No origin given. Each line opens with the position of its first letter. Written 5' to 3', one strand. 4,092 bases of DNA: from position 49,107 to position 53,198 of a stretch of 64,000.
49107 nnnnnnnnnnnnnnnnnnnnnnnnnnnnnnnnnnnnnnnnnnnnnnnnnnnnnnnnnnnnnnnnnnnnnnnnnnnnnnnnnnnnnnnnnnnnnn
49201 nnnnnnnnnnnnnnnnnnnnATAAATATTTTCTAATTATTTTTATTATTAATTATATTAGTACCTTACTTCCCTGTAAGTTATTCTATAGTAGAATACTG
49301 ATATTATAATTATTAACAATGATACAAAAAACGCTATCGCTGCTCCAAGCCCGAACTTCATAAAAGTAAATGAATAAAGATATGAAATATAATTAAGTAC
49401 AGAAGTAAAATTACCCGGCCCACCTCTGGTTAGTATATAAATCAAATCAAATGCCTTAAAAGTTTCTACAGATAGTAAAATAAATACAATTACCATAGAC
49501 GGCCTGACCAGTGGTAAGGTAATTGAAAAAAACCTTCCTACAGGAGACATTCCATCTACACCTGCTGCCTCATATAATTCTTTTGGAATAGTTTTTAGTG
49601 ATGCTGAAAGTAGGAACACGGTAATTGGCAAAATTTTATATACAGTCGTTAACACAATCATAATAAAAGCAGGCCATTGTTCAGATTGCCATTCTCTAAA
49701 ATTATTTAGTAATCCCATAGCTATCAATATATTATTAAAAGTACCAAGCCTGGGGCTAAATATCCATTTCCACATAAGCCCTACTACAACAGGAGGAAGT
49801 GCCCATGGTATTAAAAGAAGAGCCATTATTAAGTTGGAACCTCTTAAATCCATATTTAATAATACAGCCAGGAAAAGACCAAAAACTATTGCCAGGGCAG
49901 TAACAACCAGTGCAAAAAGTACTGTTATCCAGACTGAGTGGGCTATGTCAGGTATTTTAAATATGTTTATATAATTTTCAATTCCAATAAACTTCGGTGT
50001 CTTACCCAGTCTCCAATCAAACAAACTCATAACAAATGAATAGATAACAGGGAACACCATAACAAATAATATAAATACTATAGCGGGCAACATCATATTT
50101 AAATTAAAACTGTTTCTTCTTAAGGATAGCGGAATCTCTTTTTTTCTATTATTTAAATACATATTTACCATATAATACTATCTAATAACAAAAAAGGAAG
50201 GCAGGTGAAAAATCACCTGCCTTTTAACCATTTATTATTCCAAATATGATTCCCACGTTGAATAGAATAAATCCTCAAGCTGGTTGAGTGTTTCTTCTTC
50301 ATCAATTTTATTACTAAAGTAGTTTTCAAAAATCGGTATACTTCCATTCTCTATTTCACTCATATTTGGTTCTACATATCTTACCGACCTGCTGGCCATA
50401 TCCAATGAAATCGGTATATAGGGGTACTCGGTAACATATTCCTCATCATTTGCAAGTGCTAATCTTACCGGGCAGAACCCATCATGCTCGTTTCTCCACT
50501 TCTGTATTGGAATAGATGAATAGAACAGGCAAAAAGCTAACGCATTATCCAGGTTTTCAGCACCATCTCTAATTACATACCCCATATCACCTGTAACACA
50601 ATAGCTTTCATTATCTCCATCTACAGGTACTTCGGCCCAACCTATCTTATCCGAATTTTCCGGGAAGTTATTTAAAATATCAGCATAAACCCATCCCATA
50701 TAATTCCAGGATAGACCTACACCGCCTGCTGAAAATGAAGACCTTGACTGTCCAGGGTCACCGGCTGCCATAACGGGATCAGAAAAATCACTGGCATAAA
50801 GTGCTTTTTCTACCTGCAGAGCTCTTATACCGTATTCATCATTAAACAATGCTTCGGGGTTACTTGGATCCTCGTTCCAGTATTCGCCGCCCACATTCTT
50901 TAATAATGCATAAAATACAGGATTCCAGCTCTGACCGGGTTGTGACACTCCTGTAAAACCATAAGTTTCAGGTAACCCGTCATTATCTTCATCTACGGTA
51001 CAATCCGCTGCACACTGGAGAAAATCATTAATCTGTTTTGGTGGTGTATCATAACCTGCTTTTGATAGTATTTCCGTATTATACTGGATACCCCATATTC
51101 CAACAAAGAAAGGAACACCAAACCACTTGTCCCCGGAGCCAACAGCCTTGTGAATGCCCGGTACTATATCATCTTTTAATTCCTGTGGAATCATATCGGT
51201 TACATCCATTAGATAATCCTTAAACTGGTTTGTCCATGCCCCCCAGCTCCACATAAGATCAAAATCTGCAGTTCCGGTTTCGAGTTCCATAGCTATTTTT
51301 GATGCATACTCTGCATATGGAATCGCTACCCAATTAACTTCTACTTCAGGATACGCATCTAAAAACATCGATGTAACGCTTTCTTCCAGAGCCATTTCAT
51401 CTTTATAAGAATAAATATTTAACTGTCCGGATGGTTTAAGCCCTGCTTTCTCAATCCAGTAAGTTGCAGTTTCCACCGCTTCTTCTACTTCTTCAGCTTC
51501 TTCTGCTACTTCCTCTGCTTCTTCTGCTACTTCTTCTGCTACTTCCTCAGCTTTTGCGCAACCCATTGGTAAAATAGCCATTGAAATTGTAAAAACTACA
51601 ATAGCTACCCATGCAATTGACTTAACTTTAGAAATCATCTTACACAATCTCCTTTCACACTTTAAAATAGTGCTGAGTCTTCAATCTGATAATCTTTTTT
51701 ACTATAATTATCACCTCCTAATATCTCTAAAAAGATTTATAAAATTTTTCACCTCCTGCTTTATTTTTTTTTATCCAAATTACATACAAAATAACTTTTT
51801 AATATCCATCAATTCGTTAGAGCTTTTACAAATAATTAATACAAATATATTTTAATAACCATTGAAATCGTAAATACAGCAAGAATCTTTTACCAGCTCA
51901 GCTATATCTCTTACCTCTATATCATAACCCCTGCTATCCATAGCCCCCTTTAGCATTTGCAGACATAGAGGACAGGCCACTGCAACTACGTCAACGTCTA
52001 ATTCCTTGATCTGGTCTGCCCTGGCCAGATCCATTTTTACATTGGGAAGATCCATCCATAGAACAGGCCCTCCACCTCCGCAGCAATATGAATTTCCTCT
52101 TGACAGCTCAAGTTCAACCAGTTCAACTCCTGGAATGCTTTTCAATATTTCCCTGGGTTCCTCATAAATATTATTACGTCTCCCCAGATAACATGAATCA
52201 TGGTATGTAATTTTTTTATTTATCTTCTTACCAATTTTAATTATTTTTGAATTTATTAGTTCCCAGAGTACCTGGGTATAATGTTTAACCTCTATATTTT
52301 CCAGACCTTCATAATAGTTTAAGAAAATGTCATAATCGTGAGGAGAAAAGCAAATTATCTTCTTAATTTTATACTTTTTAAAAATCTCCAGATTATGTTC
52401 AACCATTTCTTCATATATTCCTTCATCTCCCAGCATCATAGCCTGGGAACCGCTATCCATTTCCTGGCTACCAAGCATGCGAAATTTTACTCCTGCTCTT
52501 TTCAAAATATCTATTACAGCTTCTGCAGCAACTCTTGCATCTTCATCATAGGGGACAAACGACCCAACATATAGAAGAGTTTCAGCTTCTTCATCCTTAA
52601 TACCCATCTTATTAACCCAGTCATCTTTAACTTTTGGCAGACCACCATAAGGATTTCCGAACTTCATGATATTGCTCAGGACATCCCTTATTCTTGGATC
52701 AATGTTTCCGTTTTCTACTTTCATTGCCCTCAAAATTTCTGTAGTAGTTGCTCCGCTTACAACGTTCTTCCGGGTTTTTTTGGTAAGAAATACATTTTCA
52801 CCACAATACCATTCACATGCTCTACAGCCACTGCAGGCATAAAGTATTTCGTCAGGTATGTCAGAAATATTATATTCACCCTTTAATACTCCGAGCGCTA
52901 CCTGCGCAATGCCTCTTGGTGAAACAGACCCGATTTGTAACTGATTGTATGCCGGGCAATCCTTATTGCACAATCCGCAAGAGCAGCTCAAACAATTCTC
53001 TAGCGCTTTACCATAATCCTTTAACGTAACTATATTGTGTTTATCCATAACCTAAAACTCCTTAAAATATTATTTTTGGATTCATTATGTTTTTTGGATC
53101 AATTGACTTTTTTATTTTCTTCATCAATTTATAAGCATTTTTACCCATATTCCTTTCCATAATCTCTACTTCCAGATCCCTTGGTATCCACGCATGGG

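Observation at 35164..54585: ~20-kb amino-sugar/lactyl-ether catabolic island with two EtfAB pairs and three FAD-linked GlcD-like dehydrogenases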

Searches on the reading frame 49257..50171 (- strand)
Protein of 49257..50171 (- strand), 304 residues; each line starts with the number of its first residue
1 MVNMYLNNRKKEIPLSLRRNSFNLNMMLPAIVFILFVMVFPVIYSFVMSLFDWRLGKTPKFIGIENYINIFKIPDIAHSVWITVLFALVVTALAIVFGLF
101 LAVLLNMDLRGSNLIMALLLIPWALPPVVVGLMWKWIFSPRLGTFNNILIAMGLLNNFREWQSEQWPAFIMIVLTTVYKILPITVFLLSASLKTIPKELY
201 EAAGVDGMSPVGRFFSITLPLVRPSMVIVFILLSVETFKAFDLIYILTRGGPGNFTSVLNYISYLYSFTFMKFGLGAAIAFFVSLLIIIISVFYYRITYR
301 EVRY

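Call 3: search_protein_families(library=pfam, proteins=[window:49257-50171:-])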
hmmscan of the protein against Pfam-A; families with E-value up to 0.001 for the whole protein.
window:49257-50171:- (304 aa): 1 family
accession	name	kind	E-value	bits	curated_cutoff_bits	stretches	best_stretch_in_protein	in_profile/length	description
PF00528.27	BPD_transp_1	-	3e-19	69.9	26.4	1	94-297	1-178/184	Binding-protein-dependent transport system inner membrane component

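Call 5: search_protein_families(library=ncbifam, proteins=[window:49257-50171:-], max_evalue=0.00001)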
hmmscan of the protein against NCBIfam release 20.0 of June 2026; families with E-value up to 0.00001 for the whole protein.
window:49257-50171:- (304 aa): 17 families
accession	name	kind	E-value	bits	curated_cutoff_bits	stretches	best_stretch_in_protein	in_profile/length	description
NF007852.0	PRK10561.1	equivalog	2.3e-38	132.7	335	1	25-304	16-294/295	sn-glycerol-3-phosphate ABC transporter permease UgpA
NF040931.1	ABC_arch_GlcT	equivalog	9.3e-27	94.4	360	1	26-294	1-267/278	glucose ABC transporter permease GlcT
NF008232.0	PRK10999.1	equivalog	1e-23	83.9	392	1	62-298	265-515/520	maltose ABC transporter permease MalF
TIGR02140.1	permease_CysW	equivalog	1.2e-13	51.1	329.1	1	29-291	8-252/261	sulfate ABC transporter permease subunit CysW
NF008620.0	PRK11602.1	equivalog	2e-13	50.2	442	1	30-278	26-254/291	sulfate/thiosulfate ABC transporter permease CysW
TIGR01581.1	Mo_ABC_porter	hypoth_equivalog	7.2e-13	48.5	210.3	1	67-247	10-181/225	ABC transporter permease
TIGR00969.1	3a0106s02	subfamily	7.3e-13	48.6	240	1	28-247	21-221/272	sulfate ABC transporter permease subunit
TIGR03262.1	PhnU2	equivalog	3.5e-11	42.4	593.25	1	26-295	6-250/546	putative 2-aminoethylphosphonate ABC transporter permease subunit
NF011624.0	PRK15050.1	equivalog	3e-10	39.7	247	1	18-301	19-284/297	2-aminoethylphosphonate ABC transporter permease subunit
TIGR02139.1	permease_CysT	equivalog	4.7e-10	39.5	246.1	1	59-247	31-210/265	sulfate ABC transporter permease subunit CysT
TIGR02141.1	modB_ABC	equivalog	2.1e-09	37.3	182.6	1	81-290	1-201/208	molybdate ABC transporter permease subunit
NF043074.1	MMSYN1_0196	equivalog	2.5e-09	36.9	350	1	24-294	11-259/277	spermidine/putrescine ABC transporter permease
NF007044.0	PRK09497.1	equivalog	3.9e-09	36.4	348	1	33-297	19-274/285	spermidine/putrescine ABC transporter permease PotB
NF006939.0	PRK09421.1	equivalog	1.9e-08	34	262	1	79-234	11-158/230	molybdate ABC transporter permease subunit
NF008208.0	PRK10971.1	equivalog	4.6e-08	32.9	415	1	62-294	42-267/277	sulfate/thiosulfate ABC transporter permease CysT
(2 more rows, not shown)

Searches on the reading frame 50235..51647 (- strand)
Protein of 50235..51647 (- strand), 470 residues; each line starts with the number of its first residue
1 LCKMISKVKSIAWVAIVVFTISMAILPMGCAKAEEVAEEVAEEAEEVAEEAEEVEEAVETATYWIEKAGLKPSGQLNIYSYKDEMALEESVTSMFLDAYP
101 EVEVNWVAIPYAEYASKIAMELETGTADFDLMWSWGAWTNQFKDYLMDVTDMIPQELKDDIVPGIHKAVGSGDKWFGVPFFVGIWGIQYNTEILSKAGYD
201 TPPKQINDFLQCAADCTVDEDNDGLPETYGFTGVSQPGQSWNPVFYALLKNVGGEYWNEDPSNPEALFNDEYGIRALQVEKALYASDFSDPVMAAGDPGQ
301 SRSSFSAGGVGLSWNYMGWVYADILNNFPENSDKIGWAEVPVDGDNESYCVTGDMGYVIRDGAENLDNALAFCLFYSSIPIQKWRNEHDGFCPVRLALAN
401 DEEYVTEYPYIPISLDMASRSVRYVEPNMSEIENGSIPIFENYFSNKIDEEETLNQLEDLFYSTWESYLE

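Call 3: search_protein_families(library=pfam, proteins=[window:50235-51647:-])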
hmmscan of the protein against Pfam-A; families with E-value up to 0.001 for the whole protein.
window:50235-51647:- (470 aa): 2 families
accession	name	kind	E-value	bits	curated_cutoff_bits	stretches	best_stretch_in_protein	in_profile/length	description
PF01547.30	SBP_bac_1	-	1.7e-26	94.4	26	1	79-372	7-296/307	Bacterial extracellular solute-binding protein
PF13416.11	SBP_bac_8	-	9.2e-18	65.4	27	1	95-409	6-275/279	Bacterial extracellular solute-binding protein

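Call 5: search_protein_families(library=ncbifam, proteins=[window:50235-51647:-], max_evalue=0.00001)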
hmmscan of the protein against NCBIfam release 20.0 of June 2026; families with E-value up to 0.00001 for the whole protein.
window:50235-51647:- (470 aa): 0 families

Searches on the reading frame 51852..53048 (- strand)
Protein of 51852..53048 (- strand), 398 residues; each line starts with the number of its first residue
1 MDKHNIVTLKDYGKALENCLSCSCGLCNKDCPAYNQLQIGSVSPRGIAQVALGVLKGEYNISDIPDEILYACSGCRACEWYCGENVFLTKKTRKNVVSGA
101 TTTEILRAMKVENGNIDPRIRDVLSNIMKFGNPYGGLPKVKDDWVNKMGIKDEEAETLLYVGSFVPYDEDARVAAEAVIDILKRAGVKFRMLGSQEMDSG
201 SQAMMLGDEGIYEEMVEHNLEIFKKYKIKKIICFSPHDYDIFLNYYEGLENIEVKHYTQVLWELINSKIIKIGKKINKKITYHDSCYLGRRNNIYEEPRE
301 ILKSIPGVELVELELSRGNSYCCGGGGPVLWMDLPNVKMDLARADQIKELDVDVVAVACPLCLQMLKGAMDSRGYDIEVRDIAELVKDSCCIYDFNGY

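Call 3: search_protein_families(library=pfam, proteins=[window:51852-53048:-])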
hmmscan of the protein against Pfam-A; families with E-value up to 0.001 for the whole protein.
window:51852-53048:- (398 aa): 3 families
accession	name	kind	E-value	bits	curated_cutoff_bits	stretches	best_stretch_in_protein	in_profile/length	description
PF02754.22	CCG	-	2e-21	76.3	20.6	1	280-367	1-85/85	Cysteine-rich domain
PF13183.11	Fer4_8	-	6.2e-07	30.3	27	1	16-85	2-67/68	4Fe-4S dicluster domain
PF13534.11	Fer4_17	-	0.00023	22.1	22.2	1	19-86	2-60/61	4Fe-4S dicluster domain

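Call 5: search_protein_families(library=ncbifam, proteins=[window:51852-53048:-], max_evalue=0.00001)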
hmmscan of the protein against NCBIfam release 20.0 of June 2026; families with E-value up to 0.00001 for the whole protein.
window:51852-53048:- (398 aa): 10 families
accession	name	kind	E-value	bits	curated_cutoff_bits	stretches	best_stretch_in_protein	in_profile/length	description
NF004898.0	PRK06259.1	equivalog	4.5e-40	137.7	385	1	14-388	131-486/488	fumarate reductase (CoM/CoB) subunit TfrB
NF045670.1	quin_L_LdhH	equivalog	4.3e-29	101.3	800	1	174-386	484-705/706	L-lactate dehydrogenase (quinone) large subunit LdhH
NF045724.1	ferredox_TmcB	equivalog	9.7e-22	77.1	735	1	180-386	209-424/430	electron transfer complex ferredoxin TmcB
NF045796.1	DsrK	equivalog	1e-14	54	400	1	249-370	294-420/453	sulfate reduction electron transfer complex DsrMKJOP subunit DsrK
NF045711.1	sulf_resp_HmcF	equivalog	5.7e-14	51.8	750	1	147-372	197-431/457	sulfate respiration complex iron-sulfur protein HmcF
NF045663.1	diclust_near_Sec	equivalog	3.4e-12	45.3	530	1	255-366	509-618/759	pyridine nucleotide-disulfide oxidoreductase/dicluster-binding protein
NF008369.0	PRK11168.1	equivalog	3.1e-10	39.5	278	1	155-366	167-381/401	anaerobic glycerol-3-phosphate dehydrogenase subunit C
NF008434.0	PRK11274.1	equivalog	2.2e-09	36.8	333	0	14-86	20-89/409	glycolate oxidase subunit GlcF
TIGR03379.1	glycerol3P_GlpC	equivalog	5e-07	28.8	279.9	1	253-362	267-373/397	anaerobic glycerol-3-phosphate dehydrogenase subunit GlpC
TIGR03288.1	CoB_CoM_SS_B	equivalog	3.2e-06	26.6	345.15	1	207-371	76-243/290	CoB--CoM heterodisulfide reductase subunit B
